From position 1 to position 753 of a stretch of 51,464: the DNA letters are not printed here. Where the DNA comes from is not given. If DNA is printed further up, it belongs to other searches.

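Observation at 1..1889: Three tandem pilin/pseudopilin-like paralogs with a non-canonical leader, cut by the window edge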

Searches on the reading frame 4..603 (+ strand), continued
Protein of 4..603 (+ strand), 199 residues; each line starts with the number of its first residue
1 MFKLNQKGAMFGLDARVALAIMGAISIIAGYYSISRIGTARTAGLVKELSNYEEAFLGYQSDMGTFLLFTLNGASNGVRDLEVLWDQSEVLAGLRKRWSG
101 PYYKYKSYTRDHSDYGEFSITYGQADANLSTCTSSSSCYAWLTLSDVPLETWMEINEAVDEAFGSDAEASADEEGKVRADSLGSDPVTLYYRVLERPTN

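Call 23: search_protein_families(library=pfam, proteins=[L031:6176-7873:+, L031:7845-8939:+, L031:8952-10112:+, L031:10109-10606:+, L031:10581-11726:+, L031:11730-12488:+, L031:12509-13417:+, L031:13421-14032:+, L031:4685-5260:+, L031:3807-4604:-], max_evalue=0.1)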
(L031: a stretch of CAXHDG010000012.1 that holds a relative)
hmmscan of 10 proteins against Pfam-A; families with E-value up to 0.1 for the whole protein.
L031:6176-7873:+ (565 aa): 4 families
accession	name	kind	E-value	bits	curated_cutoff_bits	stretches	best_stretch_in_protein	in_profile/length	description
PF00437.27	T2SSE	-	9.3e-68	229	24.9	1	161-554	4-370/370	Type II/IV secretion system protein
PF05157.20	MshEN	-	6.7e-05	23.2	23.1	1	56-143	2-88/90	MshEN domain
PF20720.3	nSTAND3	-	0.0023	18.1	27.2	1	299-341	16-57/155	Novel STAND NTPase 3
PF13401.12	AAA_22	-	0.012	16.4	27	1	298-329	3-34/130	AAA domain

L031:7845-8939:+ (364 aa): 1 family
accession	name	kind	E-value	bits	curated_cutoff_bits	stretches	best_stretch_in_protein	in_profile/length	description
PF00482.28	T2SSF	-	2.3e-14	53.9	25.2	2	30-144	4-116/125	Type II secretion system (T2SS), protein F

L031:8952-10112:+ (386 aa): 0 families

L031:10109-10606:+ (165 aa): 0 families

L031:10581-11726:+ (381 aa): 1 family
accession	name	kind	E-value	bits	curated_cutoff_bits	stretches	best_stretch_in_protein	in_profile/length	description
PF19319.4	DUF5919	-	0.094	13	23.5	0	320-352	32-64/161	Domain of unknown function (DUF5919)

L031:11730-12488:+ (252 aa): 0 families

L031:12509-13417:+ (302 aa): 1 family
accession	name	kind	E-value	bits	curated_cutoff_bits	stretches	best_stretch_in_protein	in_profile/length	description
PF08334.16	T2SSG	-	0.033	14.7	21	0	84-111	58-84/108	Type II secretion system (T2SS), protein G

L031:13421-14032:+ (203 aa): 1 family
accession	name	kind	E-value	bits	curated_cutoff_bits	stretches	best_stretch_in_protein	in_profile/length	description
PF01478.23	Peptidase_A24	-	1.1e-11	45.5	26.5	1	57-162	5-103/104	Type IV leader peptidase family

L031:4685-5260:+ (191 aa): 2 families
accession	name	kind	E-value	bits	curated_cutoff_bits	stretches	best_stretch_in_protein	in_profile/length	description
PF00034.26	Cytochrom_C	-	2.6e-09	38.7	21.3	1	90-190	1-90/90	Cytochrome c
PF18073.7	Zn_ribbon_LapB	-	0.04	14.1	25.7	1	94-108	11-25/28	Rubredoxin metal binding domain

L031:3807-4604:- (265 aa): 3 families
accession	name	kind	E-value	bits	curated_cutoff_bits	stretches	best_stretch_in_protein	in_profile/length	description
PF00226.36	DnaJ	-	5.5e-15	55.6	27.8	1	201-262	2-56/63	DnaJ domain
PF04306.18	DUF456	-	0.018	15.8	29.4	1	2-45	64-107/139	Protein of unknown function (DUF456)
PF20164.4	GspA_SrpA_N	-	0.05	14.4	27.4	0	108-143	45-83/117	GspA/SrpA SigLec-like domain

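Call 27: predict_structure(alignment_id=A2)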
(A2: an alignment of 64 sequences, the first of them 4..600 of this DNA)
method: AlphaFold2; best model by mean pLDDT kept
length: 199 residues; sequences in the alignment: 64
mean_pLDDT: 91.3   pTM: 0.81
mean pLDDT of the five models: 91.3, 90.7, 90.6, 89.0, 88.6
residues with pLDDT >= 90: 152; 70-90: 35; 50-70: 12; < 50: 0
segments of 3 or more residues with pLDDT < 50: none
pLDDT, mean of each block of 10 residues (from residue 1): 62 84 94 88 95 97 95 93 96 97 85 95 94 94 97 95 85 93 96 91
secondary structure, 60 per line:
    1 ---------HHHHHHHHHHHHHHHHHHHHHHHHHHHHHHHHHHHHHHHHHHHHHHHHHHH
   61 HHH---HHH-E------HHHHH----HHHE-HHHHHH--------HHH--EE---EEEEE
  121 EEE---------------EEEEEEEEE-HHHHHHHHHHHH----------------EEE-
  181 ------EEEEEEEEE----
elements in order: H10-63 H78-82 H92-97 E116-123 E139-147 H149-160 E177-179 E187-195

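Call 29: search_protein_families(library=ncbifam, proteins=[L031:6176-7873:+, L031:7845-8939:+, L031:8952-10112:+, L031:10109-10606:+, L031:10581-11726:+, L031:11730-12488:+, L031:12509-13417:+, L031:13421-14032:+, L031:5420-6016:+], max_evalue=0.1)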
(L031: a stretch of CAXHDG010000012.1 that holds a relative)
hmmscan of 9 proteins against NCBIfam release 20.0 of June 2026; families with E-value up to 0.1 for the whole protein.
L031:6176-7873:+ (565 aa): 21 families
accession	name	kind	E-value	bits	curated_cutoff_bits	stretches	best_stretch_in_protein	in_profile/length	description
TIGR02538.1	type_IV_pilB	equivalog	3.5e-73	247.1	675.65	1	3-555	2-561/564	type IV-A pilus assembly ATPase PilB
TIGR02533.1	type_II_gspE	equivalog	5.6e-70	236.4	630.25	1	129-554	71-484/486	type II secretion system ATPase GspE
NF053534.1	T4PilAsmATPsTfpB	equivalog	4.5e-69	233.4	850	1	125-553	160-579/584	type IV pilus assembly ATPase TfpB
NF007755.0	PRK10436.1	equivalog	2e-65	221.3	617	1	84-557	17-460/465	type II secretion system protein GspE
NF041000.1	ATPase_ComGA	equivalog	1.4e-44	152.1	300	1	171-437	2-266/267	competence type IV pilus ATPase ComGA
TIGR01420.1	pilT_fam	subfamily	2.6e-27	95.9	319.1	1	170-445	3-277/343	PilT/PilU family type 4a pilus ATPase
TIGR02525.1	plasmid_TraJ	equivalog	7.7e-13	48.1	368.3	1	260-436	113-298/372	plasmid transfer ATPase TraJ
TIGR02782.1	TrbB_P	equivalog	1.3e-09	37.8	304.55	1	303-415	139-254/303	P-type conjugative transfer ATPase TrbB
TIGR02524.1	dot_icm_DotB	equivalog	5.6e-09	35.7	463.3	1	299-439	133-288/358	Dot/Icm type IV secretion system ATPase DotB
TIGR02788.1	VirB11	equivalog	1.9e-08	33.7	249.95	1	302-415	146-264/308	P-type DNA transfer ATPase VirB11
NF010469.0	PRK13894.1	subfamily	1.6e-07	31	508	1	303-414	152-265/320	conjugal transfer ATPase TrbB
NF010407.0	PRK13833.1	subfamily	1e-05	25.1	499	1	303-420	147-266/323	conjugal transfer protein TrbB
NF058587.1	archaellum_moto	equivalog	1.2e-05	24.2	550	1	348-433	326-414/527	archaellum flagellar ATPase motor FlaI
TIGR01313.1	therm_gnt_kin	subfamily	0.00061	19.6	113.75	1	113-164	88-139/164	gluconokinase, GntK/IdnK-type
TIGR03819.1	heli_sec_ATPase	hypoth_equivalog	0.0013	18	373.15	1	303-407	181-291/340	TadA family conjugal transfer-associated ATPase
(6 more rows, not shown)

L031:7845-8939:+ (364 aa): 6 families
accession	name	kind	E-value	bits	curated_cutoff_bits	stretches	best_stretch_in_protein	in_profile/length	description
TIGR02120.1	GspF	equivalog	1.8e-26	93.4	424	1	34-361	75-392/401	type II secretion system inner membrane protein GspF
NF052607.1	T4PiliAsmPilCThrm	equivalog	4.2e-19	68.9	700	1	44-343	85-377/406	type IV pilus assembly protein PilC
NF052606.1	T4PiliAsmPilCMyx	equivalog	2.6e-14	52.9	700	1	62-322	117-373/419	type IV pilus assembly protein PilC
NF007861.0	PRK10573.1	equivalog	3.8e-14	52.5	401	1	32-333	69-364/401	protein transport protein HofC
NF047826.1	T3SSXpsF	equivalog_domain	4.3e-13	48.8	650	1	56-352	97-386/405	type II secretion system protein XpsF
NF041012.2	T4P_ComGB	equivalog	3.8e-10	39.6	240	1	24-288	3-259/332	competence type IV pilus assembly protein ComGB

L031:8952-10112:+ (386 aa): 0 families

L031:10109-10606:+ (165 aa): 1 family
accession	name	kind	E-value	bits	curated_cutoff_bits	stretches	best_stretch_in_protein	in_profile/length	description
NF053673.1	bindosome_BasF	exception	0.00013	20.7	1300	1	2-75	402-473/656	bindosome assembly system membrane anchoring protein BasF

L031:10581-11726:+ (381 aa): 0 families

L031:11730-12488:+ (252 aa): 0 families

L031:12509-13417:+ (302 aa): 1 family
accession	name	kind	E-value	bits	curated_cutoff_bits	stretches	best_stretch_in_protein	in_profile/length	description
TIGR01710.1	typeII_sec_gspG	equivalog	0.033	14.2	88.85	0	23-136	10-130/134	type II secretion system major pseudopilin GspG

L031:13421-14032:+ (203 aa): 0 families

L031:5420-6016:+ (198 aa): 0 families

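Call 31: fold_search(model_id=the predicted structure, library=pdb)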
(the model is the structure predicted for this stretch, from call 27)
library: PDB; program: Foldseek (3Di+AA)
matches with E <= 10: 167; with E <= 0.001: 0
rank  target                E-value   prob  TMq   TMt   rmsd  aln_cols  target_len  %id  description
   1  9iuf_A                1.8e-01  0.60  0.37  0.35   7.4       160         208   16  Cryo-EM structure of the type IVb pilus from enterotoxigenic Escherichia coli (released 2025-05-28)
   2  1q5f_MODEL_1_A        3.1e-01  0.30  0.23  0.28   5.6       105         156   10  NMR Structure of Type IVb pilin (PilS) from Salmonella typhi (released 2004-07-27)
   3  2vwx                  6.7e-01  0.09  0.19  0.15   7.4        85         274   16  ephB4 kinase domain inhibitor complex (released 2008-10-28)
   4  3fhu_A                7.6e-01  0.11  0.29  0.35   9.1       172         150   13  Crystal structure of type IV b pilin from Salmonella typhi (released 2009-10-20)
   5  8x8x_B                7.6e-01  0.04  0.14  0.09  11.1        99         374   15  Crystal structure of ROCK2 with GNS-2591 inhibitor (released 2024-12-04)
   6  7s25_C                1.0e+00  0.03  0.14  0.09  11.7       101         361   20  ROCK1 IN COMPLEX WITH LIGAND G4998 (released 2022-10-05)
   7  1ayo_A                1.1e+00  0.02  0.13  0.17  14.1       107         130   11  RECEPTOR BINDING DOMAIN OF BOVINE ALPHA-2-MACROGLOBULIN (released 1998-11-25)
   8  2vx0                  1.3e+00  0.07  0.19  0.15   7.4        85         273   16  ephB4 kinase domain inhibitor complex (released 2008-10-28)
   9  6fnk                  1.4e+00  0.06  0.19  0.15   7.4        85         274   16  Crystal Structure of Ephrin B4 (EphB4) Receptor Protein Kinase with a pyrazolo[3,4-d]pyrimidine fragment of NVP-BHG712 (released 2018-08-08)
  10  4aw5                  1.4e+00  0.06  0.19  0.16   7.2        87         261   18  Complex of the EphB4 kinase domain with an oxindole inhibitor (released 2012-08-01)
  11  6fnm                  1.4e+00  0.05  0.18  0.15   7.8        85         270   19  Crystal Structure of Ephrin B4 (EphB4) Receptor Protein Kinase with Dasatinib (released 2018-08-08)
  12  6fnl                  1.5e+00  0.06  0.19  0.16   7.4        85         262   16  Crystal Structure of Ephrin B4 (EphB4) Receptor Protein Kinase (released 2018-08-08)
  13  3ncz_B                1.6e+00  0.04  0.15  0.10   8.2        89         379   15  X-Ray Co-structure of Rho-Associated Protein Kinase (ROCK1) with a potent 2H-isoquinolin-1-one inhibitor (released 2010-12-08)
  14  3ncz_A                1.7e+00  0.03  0.14  0.09  11.1       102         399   15  X-Ray Co-structure of Rho-Associated Protein Kinase (ROCK1) with a potent 2H-isoquinolin-1-one inhibitor (released 2010-12-08)
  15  6p5p_B                2.0e+00  0.02  0.14  0.10  17.1       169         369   14  Discovery of a Novel, Highly Potent, and Selective Thieno[3,2-d]pyrimidinone-Based Cdc7 inhibitor with a Quinuclidine  (released 2020-01-15)
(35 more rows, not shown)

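Call 38: search_solved_structures(query=A3, max_evalue=1)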
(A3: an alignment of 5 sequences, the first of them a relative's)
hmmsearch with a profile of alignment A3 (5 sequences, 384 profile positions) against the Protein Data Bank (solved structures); distinct sequences matched with E-value up to 1: 5.
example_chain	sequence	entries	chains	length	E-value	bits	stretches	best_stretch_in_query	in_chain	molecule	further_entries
3j6b_2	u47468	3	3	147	0.24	13.4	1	309-365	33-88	54S ribosomal protein L28, mitochondrial | Large ribosomal subunit protein mL40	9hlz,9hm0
5mrc_2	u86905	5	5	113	0.34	12.9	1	313-365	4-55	mL40 | Large ribosomal subunit protein mL40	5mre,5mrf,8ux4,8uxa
6b87_A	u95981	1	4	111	0.37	12.8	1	203-272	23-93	TMHC2_E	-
7o37_k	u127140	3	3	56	0.76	11.8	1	186-215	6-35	Cytochrome c oxidase subunit 7B, mitochondrial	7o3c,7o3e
8pw5_x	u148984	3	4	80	0.85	11.6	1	185-215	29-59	Cytochrome c oxidase subunit 7B, mitochondrial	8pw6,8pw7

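Call 39: search_solved_structures(query=A4, max_evalue=1)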
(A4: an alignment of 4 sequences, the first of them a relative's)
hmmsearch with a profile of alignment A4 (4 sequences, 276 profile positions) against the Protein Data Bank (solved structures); distinct sequences matched with E-value up to 1: 0.

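Call 40: search_solved_structures(query=A5, max_evalue=1)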
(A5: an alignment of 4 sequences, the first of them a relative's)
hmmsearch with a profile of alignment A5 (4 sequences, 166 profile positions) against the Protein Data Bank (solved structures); distinct sequences matched with E-value up to 1: 5.
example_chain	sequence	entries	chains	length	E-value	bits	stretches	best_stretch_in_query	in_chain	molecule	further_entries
4xa6_A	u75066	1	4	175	0.62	13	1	22-83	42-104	Gp7-MYH7(1777-1855)-EB1 chimera protein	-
6w6l_6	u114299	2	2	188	0.62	13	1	40-76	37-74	Calcium load-activated calcium channel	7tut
8sap_A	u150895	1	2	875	0.71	12.8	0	34-123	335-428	Class III lanthionine synthetase LanKC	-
8sao_B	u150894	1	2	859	0.73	12.8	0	34-123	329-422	Class III lanthionine synthetase LanKC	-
8e73_P4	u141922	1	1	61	0.85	12.6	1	12-68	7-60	NDUP4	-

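Call 41: search_protein_families(library=pfam, alignment_id=A2, max_evalue=0.01)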
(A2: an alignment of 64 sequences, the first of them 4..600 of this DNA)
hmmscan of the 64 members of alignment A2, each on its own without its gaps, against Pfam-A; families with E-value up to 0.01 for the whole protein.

A. member 1, window:4-600:+ (199 aa): 0 families

B. families by the number of members that match (of 64 scanned): 2 families
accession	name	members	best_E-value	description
PF08334.16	T2SSG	3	3.3e-05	Type II secretion system (T2SS), protein G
PF18142.6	SLATT_fungal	1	0.0078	SMODS and SLOG-associating 2TM effector domain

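Call 52: predict_structure(alignment_id=A6)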
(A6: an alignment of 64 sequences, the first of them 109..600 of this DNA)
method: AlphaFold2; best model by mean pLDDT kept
length: 164 residues; sequences in the alignment: 64
mean_pLDDT: 93.2   pTM: 0.87
mean pLDDT of the five models: 93.2, 92.6, 92.4, 92.3, 92.0
residues with pLDDT >= 90: 140; 70-90: 18; 50-70: 6; < 50: 0
segments of 3 or more residues with pLDDT < 50: none
pLDDT, mean of each block of 10 residues (from residue 1): 83 96 97 96 95 97 94 84 96 93 96 96 87 90 95 97 85
secondary structure, 60 per line:
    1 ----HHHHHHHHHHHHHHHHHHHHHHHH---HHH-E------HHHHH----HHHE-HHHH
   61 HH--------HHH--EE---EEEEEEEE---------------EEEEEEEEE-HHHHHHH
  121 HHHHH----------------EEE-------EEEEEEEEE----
elements in order: H5-28 H43-47 H57-62 E81-88 E104-112 H114-125 E142-144 E152-160
